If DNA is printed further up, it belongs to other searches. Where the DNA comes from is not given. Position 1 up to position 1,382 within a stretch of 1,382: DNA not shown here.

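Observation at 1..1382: Split junction promoter: the -35 in one terminal repeat and the -10 in the other would be joined on a circular or tandem intermediate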

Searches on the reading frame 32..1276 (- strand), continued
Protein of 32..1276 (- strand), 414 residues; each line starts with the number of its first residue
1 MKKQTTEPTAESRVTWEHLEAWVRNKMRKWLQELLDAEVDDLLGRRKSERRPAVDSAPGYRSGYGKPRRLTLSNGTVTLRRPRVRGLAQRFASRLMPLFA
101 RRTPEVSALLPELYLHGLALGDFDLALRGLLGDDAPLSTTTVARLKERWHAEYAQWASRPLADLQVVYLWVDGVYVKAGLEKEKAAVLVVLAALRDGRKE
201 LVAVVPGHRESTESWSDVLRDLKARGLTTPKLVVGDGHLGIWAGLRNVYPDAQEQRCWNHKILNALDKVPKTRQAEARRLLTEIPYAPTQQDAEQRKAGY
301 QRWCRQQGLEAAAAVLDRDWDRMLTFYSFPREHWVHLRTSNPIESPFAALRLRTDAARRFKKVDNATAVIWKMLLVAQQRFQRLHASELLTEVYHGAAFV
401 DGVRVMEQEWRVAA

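Call 18: find_related_loci(query=A1, collection=genome_contigs, flank=400)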
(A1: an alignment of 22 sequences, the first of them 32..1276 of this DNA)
Query A1 (414 aa) in genome_contigs; peptide patterns used: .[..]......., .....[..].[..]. (x = any residue, [..] = any of these).
600 stretches matched a pattern (row limit reached: there are more); 593 encode a relative of the query (tblastn E <= 1e-3); the best 80 are kept; 80 distinct loci.
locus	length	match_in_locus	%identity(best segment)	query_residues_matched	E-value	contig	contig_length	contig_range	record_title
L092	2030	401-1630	81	1-410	0e+0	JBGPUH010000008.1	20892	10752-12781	MAG: Candidatus Methylomirabilis sp. isolate OBJ1_062018_110_48 k141_957704_length_20892_cov_22.2156, whole genome shotg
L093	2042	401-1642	65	1-414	0e+0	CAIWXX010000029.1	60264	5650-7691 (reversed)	MAG: uncultured Acidobacteria bacterium isolate AlinenSediments_bin-3382 genome assembly, contig: bin-3382:029/183, whol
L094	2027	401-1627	66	1-409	0e+0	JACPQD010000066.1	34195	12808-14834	MAG: Chloroflexi bacterium isolate NC_groundwater_644_Ag_B-0.1um_60_123 B_1_S1_Biohub_coassembly_k141_3227588, whole gen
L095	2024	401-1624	67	1-408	0e+0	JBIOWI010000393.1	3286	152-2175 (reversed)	MAG: Hyphomicrobiaceae bacterium isolate MAG086 k127_751496, whole genome shotgun sequence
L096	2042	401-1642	64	1-414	0e+0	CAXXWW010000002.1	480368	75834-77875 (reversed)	MAG: Dehalococcoidia bacterium isolate 6f417b46-71ab-4e31-a275-6032fe6bf018 genome assembly, contig: contig_2, whole gen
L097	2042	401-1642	64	1-414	0e+0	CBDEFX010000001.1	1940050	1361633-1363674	MAG: Dehalococcoidia bacterium isolate bd3fcf20-00e0-4c08-a004-f645cab7dc39 genome assembly, contig: contig_1, whole gen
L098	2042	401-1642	64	1-414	0e+0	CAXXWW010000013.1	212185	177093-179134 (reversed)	MAG: Dehalococcoidia bacterium isolate 6f417b46-71ab-4e31-a275-6032fe6bf018 genome assembly, contig: contig_13, whole ge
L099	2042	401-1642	64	1-414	0e+0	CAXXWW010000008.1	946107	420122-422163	MAG: Dehalococcoidia bacterium isolate 6f417b46-71ab-4e31-a275-6032fe6bf018 genome assembly, contig: contig_8, whole gen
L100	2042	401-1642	64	1-414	0e+0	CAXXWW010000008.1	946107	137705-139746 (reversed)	MAG: Dehalococcoidia bacterium isolate 6f417b46-71ab-4e31-a275-6032fe6bf018 genome assembly, contig: contig_8, whole gen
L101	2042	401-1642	63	1-414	0e+0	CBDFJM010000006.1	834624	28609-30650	MAG: Dehalococcoidia bacterium isolate e3381621-976b-4bb2-ab20-043f7ff68e99 genome assembly, contig: contig_6, whole gen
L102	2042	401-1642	64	1-414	0e+0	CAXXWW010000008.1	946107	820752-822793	MAG: Dehalococcoidia bacterium isolate 6f417b46-71ab-4e31-a275-6032fe6bf018 genome assembly, contig: contig_8, whole gen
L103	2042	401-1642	64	1-414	0e+0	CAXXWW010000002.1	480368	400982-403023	MAG: Dehalococcoidia bacterium isolate 6f417b46-71ab-4e31-a275-6032fe6bf018 genome assembly, contig: contig_2, whole gen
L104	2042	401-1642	64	1-414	0e+0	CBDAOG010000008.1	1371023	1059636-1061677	MAG: Dehalococcoidia bacterium isolate 0aa05121-dee9-464a-b52f-06bcf9350706 genome assembly, contig: contig_8, whole gen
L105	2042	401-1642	64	1-414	0e+0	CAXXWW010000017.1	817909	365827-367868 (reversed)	MAG: Dehalococcoidia bacterium isolate 6f417b46-71ab-4e31-a275-6032fe6bf018 genome assembly, contig: contig_17, whole ge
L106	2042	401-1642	64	1-414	0e+0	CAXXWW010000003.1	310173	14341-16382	MAG: Dehalococcoidia bacterium isolate 6f417b46-71ab-4e31-a275-6032fe6bf018 genome assembly, contig: contig_3, whole gen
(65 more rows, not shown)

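Call 42: find_encoding_contigs(protein=P0001, flank=2500, max_places=3)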
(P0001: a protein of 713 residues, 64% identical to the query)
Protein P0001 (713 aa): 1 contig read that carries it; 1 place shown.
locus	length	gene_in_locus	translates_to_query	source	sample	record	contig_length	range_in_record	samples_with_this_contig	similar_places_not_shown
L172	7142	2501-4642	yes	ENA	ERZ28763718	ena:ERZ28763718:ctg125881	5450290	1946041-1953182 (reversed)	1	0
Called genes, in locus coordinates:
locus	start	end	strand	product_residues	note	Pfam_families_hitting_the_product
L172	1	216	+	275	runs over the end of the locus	PF13276:HTH_21, PF00665:rve, PF24764:rva_4 (faint), PF13683:rve_3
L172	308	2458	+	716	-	PF13191:AAA_16, PF25873:WHD_MalT, PF17874:TPR_MalT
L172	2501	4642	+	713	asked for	PF00872:Transposase_mut, PF10551:MULE (faint), PF00872:Transposase_mut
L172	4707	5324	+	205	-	PF17874:TPR_MalT, PF00196:GerE, PF13384:HTH_23 (weak)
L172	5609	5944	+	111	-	PF00005:ABC_tran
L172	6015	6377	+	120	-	PF01527:HTH_Tnp_1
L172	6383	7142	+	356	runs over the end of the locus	PF13384:HTH_23 (weak), PF13518:HTH_28, PF13551:HTH_29 (faint), PF13565:HTH_32, PF00665:rve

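Call 47: search_dna_similar(query=window:32-1276:-, collection=plasmids, mode=protein, max_rows=25)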
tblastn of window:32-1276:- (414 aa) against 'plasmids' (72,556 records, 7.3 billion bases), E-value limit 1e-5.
Records with a match: 4846; places in all: 9058; records where one place covers at least 80% of the query: 1578.
Best place of each record, by identity: 60-80% 1; <60% 4845.
By first word of the organism name: Enterococcus 957; Escherichia 746; Salmonella 451; Klebsiella 303; Lactiplantibacillus 191; Sinorhizobium 163; Streptomyces 122; Acinetobacter 116; Rhizobium 115; Rhodococcus 99; and 226 more.
By predicted mobility (MOB-suite, as given by PLSDB): conjugative 2137; non-mobilizable 1444; mobilizable 1265.
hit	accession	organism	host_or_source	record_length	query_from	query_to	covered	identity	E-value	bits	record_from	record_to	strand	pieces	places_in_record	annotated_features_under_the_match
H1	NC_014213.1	Allomeiothermus silvanus DSM 9946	hot spring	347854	12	409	96%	64.3%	7e-134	431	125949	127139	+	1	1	IS256 family transposase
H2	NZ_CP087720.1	Roseomonas sp. OT10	single cell,human skin swab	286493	1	414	100%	39.8%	2e-56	207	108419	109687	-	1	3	IS256 family transposase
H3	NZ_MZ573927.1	Acinetobacter baumannii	-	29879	19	414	96%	41.6%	5e-63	226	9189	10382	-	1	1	IS256 family transposase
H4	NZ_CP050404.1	Acinetobacter baumannii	Homo sapiens,sputum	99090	19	414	96%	41.3%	8e-63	226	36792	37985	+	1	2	IS256 family transposase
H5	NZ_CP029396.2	Acinetobacter defluvii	pure culture,sewage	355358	19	414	96%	41.3%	8e-63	226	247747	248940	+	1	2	IS256 family transposase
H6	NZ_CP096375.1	Providencia sp. PROV001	Clinical or host-associated ...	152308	19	414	96%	41.3%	2e-62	224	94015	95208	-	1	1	IS256 family transposase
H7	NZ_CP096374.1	Providencia sp. PROV001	Clinical or host-associated ...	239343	19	414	96%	41.3%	2e-62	224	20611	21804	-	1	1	IS256 family transposase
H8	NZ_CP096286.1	Providencia sp. PROV279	Clinical or host-associated ...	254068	19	414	96%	41.3%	2e-62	224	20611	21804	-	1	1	IS256 family transposase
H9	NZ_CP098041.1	Providencia rettgeri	Homo sapiens,urine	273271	19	414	96%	41.3%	2e-62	224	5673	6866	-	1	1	IS256 family transposase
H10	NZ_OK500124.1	Providencia rettgeri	-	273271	19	414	96%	41.3%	2e-62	224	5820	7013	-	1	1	IS256 family transposase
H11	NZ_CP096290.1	Providencia sp. PROV277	Clinical or host-associated ...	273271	19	414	96%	41.3%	2e-62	224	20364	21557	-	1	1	IS256 family transposase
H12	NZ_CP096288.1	Providencia sp. PROV278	Clinical or host-associated ...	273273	19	414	96%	41.3%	2e-62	224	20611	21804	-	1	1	IS256 family transposase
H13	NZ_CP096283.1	Providencia sp. PROV280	Clinical or host-associated ...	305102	19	414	96%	41.3%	2e-62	224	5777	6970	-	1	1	IS256 family transposase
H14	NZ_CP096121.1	Acinetobacter portensis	milking environment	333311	19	414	96%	41.1%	1e-61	222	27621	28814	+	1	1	IS256 family transposase | hypothetical protein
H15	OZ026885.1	Candidatus Methylocalor cossyra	-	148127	23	414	95%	41.3%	1e-60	219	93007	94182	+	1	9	transposase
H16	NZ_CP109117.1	Streptomyces sp. NBC_01768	-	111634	12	409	96%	40.5%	3e-66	236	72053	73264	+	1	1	IS256 family transposase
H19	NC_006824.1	Aromatoleum aromaticum EbN1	-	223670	1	409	99%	39.3%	2e-64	230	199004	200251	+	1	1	IS256-like element ISAzo34 family transposase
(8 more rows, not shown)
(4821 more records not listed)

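Call 48: get_annotated_region(hit=H1, flank=400)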
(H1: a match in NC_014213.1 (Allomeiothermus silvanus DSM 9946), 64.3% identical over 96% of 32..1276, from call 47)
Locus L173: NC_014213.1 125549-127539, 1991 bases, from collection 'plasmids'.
description: Allomeiothermus silvanus DSM 9946 plasmid pMESIL01, complete sequence
organism: Allomeiothermus silvanus DSM 9946 (NCBI taxid 526227)
taxonomy: Bacteria; Deinococcota; Deinococci; Thermales; Thermaceae; Allomeiothermus; Allomeiothermus silvanus; Allomeiothermus silvanus DSM 9946
host: -; source: hot spring; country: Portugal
typing (MOB-suite, as given by PLSDB): non-mobilizable; replicon rep_cluster_1013
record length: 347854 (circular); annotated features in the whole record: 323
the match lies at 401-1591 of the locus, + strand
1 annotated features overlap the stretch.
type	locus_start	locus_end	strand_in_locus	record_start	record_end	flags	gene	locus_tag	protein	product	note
CDS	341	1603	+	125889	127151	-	-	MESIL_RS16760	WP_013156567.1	IS256 family transposase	-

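Call 49: get_annotated_region(hit=H3, flank=400)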
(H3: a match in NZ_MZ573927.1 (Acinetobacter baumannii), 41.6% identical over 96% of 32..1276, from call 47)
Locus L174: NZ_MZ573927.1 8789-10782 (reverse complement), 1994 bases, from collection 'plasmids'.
description: Acinetobacter baumannii strain LUH6050 plasmid pLUH6050-3, complete sequence
organism: Acinetobacter baumannii (NCBI taxid 470)
taxonomy: Bacteria; Pseudomonadota; Gammaproteobacteria; Moraxellales; Moraxellaceae; Acinetobacter; Acinetobacter baumannii
host: -; source: -; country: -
typing (MOB-suite, as given by PLSDB): mobilizable; replicon rep_cluster_1172,rep_cluster_1259; relaxase MOBQ
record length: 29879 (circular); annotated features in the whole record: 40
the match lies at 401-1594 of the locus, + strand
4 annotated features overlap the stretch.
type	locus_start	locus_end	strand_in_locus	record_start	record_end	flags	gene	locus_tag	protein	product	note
CDS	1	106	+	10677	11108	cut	-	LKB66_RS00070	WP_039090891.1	hypothetical protein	-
CDS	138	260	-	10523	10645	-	-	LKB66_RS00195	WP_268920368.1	hypothetical protein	-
CDS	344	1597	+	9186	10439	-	-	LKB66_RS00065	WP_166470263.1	IS256 family transposase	-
CDS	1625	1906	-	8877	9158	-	-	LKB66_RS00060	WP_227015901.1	hypothetical protein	-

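Call 50: get_annotated_region(hit=H19, flank=400)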
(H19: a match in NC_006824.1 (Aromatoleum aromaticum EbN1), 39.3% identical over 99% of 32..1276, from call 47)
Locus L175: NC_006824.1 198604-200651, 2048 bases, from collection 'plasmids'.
description: Aromatoleum aromaticum EbN1 plasmid 2, complete sequence
organism: Aromatoleum aromaticum EbN1 (NCBI taxid 76114)
taxonomy: Bacteria; Pseudomonadota; Betaproteobacteria; Rhodocyclales; Rhodocyclaceae; Aromatoleum; Aromatoleum aromaticum; Aromatoleum aromaticum EbN1
host: -; source: -; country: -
typing (MOB-suite, as given by PLSDB): conjugative; replicon rep_cluster_1841; relaxase MOBP; mating-pair formation MPF_T
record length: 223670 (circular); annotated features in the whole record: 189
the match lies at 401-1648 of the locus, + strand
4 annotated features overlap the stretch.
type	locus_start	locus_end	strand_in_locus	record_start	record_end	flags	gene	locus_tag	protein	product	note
CDS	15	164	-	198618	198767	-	-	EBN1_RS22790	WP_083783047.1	SDR family oxidoreductase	-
CDS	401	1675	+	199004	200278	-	-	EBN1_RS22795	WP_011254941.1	IS256-like element ISAzo34 family transposase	GO:0006313 - DNA transposition [Evidence IEA]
CDS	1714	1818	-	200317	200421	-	-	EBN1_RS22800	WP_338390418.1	SDR family NAD(P)-dependent oxidoreductase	-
CDS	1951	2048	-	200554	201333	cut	istB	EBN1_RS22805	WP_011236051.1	IS21-like element ISAzo17 family helper ATPase IstB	-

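Call 51: get_annotated_region(hit=H16, flank=400)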
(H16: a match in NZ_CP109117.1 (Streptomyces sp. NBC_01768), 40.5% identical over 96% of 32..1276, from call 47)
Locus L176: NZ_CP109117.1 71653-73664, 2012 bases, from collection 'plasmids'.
description: Streptomyces sp. NBC_01768 plasmid unnamed2, complete sequence
organism: Streptomyces sp. NBC_01768 (NCBI taxid 2975938)
taxonomy: Bacteria; Actinomycetota; Actinomycetes; Kitasatosporales; Streptomycetaceae; Streptomyces; Streptomyces sp. NBC 01768
host: -; source: -; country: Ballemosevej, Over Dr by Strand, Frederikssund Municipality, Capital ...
typing (MOB-suite, as given by PLSDB): mobilizable; replicon rep_cluster_1915; relaxase MOBF
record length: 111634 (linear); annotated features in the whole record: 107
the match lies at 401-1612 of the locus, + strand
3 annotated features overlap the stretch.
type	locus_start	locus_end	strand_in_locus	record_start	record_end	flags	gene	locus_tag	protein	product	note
CDS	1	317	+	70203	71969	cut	ltrA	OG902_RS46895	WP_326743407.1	group II intron reverse transcriptase/maturase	GO:0000373 - Group II intron splicing [Evidence IEA]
CDS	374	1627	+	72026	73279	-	-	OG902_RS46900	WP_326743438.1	IS256 family transposase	-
CDS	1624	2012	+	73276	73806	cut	-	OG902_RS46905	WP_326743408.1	GNAT family N-acetyltransferase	-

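Call 60: search_solved_structures(query=window:32-1276:-, show_alignments=1)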
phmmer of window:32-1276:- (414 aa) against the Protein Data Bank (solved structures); distinct sequences matched with E-value up to 0.001: 1.
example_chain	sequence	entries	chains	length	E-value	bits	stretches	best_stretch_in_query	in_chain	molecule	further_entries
6xg8_A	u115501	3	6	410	1.2e-30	109.8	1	19-351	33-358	Mutator family transposase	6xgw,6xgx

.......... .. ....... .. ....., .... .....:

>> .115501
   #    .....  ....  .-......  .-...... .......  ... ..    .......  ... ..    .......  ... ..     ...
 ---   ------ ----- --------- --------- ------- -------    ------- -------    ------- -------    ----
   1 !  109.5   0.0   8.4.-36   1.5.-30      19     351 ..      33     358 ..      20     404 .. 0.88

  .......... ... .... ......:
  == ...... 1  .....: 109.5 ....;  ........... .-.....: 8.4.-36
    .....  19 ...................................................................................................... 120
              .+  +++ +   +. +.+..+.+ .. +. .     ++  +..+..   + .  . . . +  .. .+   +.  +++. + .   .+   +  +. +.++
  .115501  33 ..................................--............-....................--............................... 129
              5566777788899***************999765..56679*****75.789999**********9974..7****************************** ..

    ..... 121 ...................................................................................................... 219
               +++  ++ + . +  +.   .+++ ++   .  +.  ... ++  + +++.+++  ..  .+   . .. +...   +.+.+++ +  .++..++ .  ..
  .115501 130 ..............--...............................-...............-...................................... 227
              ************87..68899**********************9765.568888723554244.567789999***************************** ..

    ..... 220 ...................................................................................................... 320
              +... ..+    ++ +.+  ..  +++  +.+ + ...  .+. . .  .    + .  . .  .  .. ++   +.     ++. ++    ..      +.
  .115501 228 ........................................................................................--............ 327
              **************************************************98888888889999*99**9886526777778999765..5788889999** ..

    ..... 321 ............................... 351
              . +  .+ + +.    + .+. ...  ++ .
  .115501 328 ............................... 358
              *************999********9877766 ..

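Call 61: search_dna_similar(query=window:32-1276:-, collection=plasmids, mode=protein, max_rows=60, rows=spread)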
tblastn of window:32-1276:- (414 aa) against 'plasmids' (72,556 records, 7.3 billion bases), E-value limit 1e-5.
Records with a match: 4846; places in all: 9058; records where one place covers at least 80% of the query: 1578.
Best place of each record, by identity: 60-80% 1; <60% 4845.
By first word of the organism name: Enterococcus 957; Escherichia 746; Salmonella 451; Klebsiella 303; Lactiplantibacillus 191; Sinorhizobium 163; Streptomyces 122; Acinetobacter 116; Rhizobium 115; Rhodococcus 99; and 226 more.
By predicted mobility (MOB-suite, as given by PLSDB): conjugative 2137; non-mobilizable 1444; mobilizable 1265.
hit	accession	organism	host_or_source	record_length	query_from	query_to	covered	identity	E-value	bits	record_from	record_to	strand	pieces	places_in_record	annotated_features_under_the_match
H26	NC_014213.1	Allomeiothermus silvanus DSM 9946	hot spring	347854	12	409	96%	64.3%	7e-134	431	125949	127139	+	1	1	IS256 family transposase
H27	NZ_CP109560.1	Streptomyces sp. NBC_01384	-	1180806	19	409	94%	39.2%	2e-61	222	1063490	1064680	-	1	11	record has no annotation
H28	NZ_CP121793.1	Aeromonas caviae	Homo sapiens,plasma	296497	8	414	98%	36.1%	3e-55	204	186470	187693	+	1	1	IS256 family transposase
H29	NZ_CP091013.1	Burkholderia cenocepacia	-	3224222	25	407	87%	39.4%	3e-47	215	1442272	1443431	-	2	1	none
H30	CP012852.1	Persicobacter sp. JZB09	cell culture,soil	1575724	23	405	93%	34.7%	1e-42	200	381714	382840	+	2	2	none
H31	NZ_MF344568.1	Pseudomonas aeruginosa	-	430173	6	392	93%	27.6%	6e-15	84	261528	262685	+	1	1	IS256 family transposase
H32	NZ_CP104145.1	Rhizobium sullae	Sulla coronaria,cell culture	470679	23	344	78%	31.2%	9e-27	120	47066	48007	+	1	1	IS256 family transposase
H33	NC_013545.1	Sinorhizobium meliloti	isolated from an indigenous ...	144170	23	344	78%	30.6%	4e-25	115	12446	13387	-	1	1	IS256-like element ISRm5 family transposase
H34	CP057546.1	Escherichia coli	culture,Pooled sheep faecal samples ...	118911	10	380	90%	25.4%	2e-16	89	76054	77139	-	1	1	IS256 family transposase | astA: heat-stable enterotoxin EAST1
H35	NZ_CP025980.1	Escherichia marmotae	montane grasslands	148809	10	380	90%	25.1%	3e-15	86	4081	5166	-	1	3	IS256-like element IS1414 family transposase | astA: heat-stable enterotoxin EAST1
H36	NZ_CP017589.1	Pantoea stewartii subsp. stewartii DC283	Zea mays,Strain was received from ...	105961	35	380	84%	26.5%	7e-17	91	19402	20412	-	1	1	none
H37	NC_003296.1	Ralstonia pseudosolanacearum GMI1000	-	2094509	14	374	87%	24.9%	2e-8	64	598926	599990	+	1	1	none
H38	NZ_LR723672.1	Pseudorhizobium flavum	Paddy soil under the long-term ...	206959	26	344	77%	27.7%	3e-18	95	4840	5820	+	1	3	IS256 family transposase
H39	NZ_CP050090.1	Rhizobium leguminosarum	Trifolium pratense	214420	61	344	69%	30.6%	2e-17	92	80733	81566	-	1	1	IS256 family transposase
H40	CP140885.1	Sinorhizobium meliloti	Medicago lupulina,whole organism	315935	25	345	78%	26.9%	2e-7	61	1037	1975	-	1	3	IS256-like element ISRm3 family transposase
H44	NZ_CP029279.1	Xanthomonas phaseoli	Phaseolus vulgaris,whole genome assembly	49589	28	345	77%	25.9%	5e-10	69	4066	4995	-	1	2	IS256-like element ISXax1 family transposase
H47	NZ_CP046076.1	Enterococcus faecium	Homo sapiens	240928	1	345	83%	23.4%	3e-12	76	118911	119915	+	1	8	IS256-like element ISEf1 family transposase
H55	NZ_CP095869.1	Acinetobacter nosocomialis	Homo sapiens,sputamentum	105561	31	371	82%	22.8%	2e-9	67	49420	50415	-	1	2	IS256-like element ISAba26 family transposase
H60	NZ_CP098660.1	Staphylococcus capitis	Homo sapiens,single cell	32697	24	344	78%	23.1%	2e-10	70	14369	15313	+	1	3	IS256-like element IS256 family transposase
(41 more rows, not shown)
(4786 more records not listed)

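Call 62: get_annotated_region(hit=H60, flank=500)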
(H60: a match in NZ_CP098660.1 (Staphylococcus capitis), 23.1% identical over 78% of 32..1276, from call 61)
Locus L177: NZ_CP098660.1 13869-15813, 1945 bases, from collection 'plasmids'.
description: Staphylococcus capitis strain TZ27 plasmid pTZ27, complete sequence
organism: Staphylococcus capitis (NCBI taxid 29388)
taxonomy: Bacteria; Bacillota; Bacilli; Bacillales; Staphylococcaceae; Staphylococcus; Staphylococcus capitis
host: -; source: Homo sapiens,single cell; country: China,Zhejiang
typing (MOB-suite, as given by PLSDB): conjugative; replicon rep_cluster_1142; relaxase MOBQ; mating-pair formation MPF_T
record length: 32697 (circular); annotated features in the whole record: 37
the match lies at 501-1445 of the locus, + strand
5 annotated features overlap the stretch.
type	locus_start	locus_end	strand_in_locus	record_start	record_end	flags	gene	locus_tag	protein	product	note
CDS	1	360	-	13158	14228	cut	-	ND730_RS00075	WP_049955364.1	hypothetical protein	-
CDS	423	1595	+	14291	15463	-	-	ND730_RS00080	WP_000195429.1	IS256-like element IS256 family transposase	GO:0006313 - DNA transposition [Evidence IEA]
CDS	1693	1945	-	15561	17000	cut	aph(2'')-Ia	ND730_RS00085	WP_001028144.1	aminoglycoside O-phosphotransferase APH(2'')-Ia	-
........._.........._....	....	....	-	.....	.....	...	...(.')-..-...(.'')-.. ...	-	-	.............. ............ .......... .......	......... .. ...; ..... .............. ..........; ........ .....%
predicted_resistance_gene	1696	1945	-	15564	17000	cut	aac(6')-Ie/aph(2'')-Ia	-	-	bifunctional aminoglycoside N-acetyltransferase AAC(6')-Ie/aminoglycoside O-phosphotransferase APH(2'')-Ia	predicted by amrfinderplus; class AMINOGLYCOSIDE; identity 100.0%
